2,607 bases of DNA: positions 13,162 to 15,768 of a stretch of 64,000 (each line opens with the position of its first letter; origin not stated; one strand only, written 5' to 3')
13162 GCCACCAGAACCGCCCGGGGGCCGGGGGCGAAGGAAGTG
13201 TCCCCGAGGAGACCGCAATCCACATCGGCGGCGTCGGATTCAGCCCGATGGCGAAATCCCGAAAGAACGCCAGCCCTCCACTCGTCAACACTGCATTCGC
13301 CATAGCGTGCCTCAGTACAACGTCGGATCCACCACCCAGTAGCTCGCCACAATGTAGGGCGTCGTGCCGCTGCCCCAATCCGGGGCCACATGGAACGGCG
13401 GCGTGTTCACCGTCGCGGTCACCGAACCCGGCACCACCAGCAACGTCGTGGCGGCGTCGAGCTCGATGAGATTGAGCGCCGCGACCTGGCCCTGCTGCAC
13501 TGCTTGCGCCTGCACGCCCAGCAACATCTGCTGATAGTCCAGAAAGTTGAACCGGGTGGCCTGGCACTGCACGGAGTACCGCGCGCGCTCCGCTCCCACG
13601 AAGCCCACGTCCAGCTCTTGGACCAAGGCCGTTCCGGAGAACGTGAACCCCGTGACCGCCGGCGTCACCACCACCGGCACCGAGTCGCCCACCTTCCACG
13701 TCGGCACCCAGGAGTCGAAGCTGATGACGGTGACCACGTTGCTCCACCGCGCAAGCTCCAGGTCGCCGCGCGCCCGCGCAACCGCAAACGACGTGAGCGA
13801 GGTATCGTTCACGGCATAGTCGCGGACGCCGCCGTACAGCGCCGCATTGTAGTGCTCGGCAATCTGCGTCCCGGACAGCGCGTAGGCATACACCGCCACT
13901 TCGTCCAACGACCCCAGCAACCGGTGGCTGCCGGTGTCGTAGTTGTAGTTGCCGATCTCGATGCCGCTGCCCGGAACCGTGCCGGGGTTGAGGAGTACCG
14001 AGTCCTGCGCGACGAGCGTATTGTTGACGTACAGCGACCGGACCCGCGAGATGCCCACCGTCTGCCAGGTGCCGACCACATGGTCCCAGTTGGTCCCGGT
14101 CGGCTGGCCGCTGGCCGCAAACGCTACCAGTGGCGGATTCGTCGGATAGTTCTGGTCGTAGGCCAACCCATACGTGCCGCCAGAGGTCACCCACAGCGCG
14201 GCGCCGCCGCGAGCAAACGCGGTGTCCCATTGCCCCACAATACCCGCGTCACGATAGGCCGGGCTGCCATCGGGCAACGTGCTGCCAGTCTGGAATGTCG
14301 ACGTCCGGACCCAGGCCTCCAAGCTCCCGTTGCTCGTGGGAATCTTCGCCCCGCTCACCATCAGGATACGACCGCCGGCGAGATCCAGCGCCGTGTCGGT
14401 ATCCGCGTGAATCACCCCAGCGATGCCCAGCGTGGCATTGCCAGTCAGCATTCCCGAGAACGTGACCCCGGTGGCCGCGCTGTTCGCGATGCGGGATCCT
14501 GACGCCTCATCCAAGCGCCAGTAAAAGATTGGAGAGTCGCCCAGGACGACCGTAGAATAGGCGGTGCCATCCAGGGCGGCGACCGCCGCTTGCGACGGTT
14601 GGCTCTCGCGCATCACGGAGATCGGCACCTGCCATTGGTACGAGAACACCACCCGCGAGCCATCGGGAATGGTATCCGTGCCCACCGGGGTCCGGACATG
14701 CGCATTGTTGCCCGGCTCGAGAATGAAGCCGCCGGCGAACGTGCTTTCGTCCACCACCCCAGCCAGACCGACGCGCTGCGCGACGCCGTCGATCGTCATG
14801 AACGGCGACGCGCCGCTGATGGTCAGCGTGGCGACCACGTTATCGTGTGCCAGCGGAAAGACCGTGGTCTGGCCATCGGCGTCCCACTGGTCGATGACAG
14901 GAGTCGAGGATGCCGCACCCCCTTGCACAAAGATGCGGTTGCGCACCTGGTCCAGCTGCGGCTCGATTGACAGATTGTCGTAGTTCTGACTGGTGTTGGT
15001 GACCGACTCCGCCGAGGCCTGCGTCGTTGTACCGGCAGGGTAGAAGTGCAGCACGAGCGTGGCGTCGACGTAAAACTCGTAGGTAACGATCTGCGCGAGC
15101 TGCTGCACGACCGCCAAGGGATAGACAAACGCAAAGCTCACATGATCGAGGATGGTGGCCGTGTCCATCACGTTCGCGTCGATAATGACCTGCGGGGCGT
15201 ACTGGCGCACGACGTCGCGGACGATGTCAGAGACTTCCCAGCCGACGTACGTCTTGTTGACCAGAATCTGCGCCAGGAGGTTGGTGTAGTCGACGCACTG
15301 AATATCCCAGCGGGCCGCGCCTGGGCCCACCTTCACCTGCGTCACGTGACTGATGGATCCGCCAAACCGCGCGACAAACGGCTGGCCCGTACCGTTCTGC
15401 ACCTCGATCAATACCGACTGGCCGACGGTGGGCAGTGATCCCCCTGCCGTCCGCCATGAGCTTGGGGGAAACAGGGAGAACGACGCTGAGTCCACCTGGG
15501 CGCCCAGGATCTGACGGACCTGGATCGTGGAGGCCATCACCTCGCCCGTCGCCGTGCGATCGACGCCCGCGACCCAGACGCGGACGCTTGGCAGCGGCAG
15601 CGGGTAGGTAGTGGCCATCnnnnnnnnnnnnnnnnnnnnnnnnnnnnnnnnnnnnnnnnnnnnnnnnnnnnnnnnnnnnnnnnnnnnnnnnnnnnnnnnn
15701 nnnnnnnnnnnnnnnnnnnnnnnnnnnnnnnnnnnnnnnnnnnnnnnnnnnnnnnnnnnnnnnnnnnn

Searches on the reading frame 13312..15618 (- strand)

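Call 11: search_protein_families(library=pfam, proteins=[window:13312-15618:-], max_evalue=0.01)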
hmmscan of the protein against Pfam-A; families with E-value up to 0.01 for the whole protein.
window:13312-15618:- (768 aa): 1 family
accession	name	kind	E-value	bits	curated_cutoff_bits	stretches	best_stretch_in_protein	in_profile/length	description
PF13385.13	Laminin_G_3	-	4.6e-13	50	27.6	1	422-587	10-151/151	Concanavalin A-like lectin/glucanases superfamily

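Call 13: search_protein_families(library=phrogs, proteins=[window:13312-15618:-], max_evalue=0.01)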
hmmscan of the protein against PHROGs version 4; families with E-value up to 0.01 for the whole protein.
window:13312-15618:- (768 aa): 2 families
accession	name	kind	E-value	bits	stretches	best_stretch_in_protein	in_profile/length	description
phrog_8510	-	head and packaging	2.8e-07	29.7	1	421-593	1185-1342/1348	virion structural protein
phrog_21793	-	unknown function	0.00092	19.2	1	169-236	312-377/482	-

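Call 58: search_protein_families(library=ncbifam, proteins=[window:13312-15618:-], max_evalue=0.01)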
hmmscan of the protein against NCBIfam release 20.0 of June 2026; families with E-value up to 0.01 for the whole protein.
window:13312-15618:- (768 aa): 1 family
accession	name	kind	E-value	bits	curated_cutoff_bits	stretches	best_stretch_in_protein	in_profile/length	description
NF052521.1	TafC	equivalog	0.0049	16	410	0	508-596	281-366/373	TafC family fimbrial protein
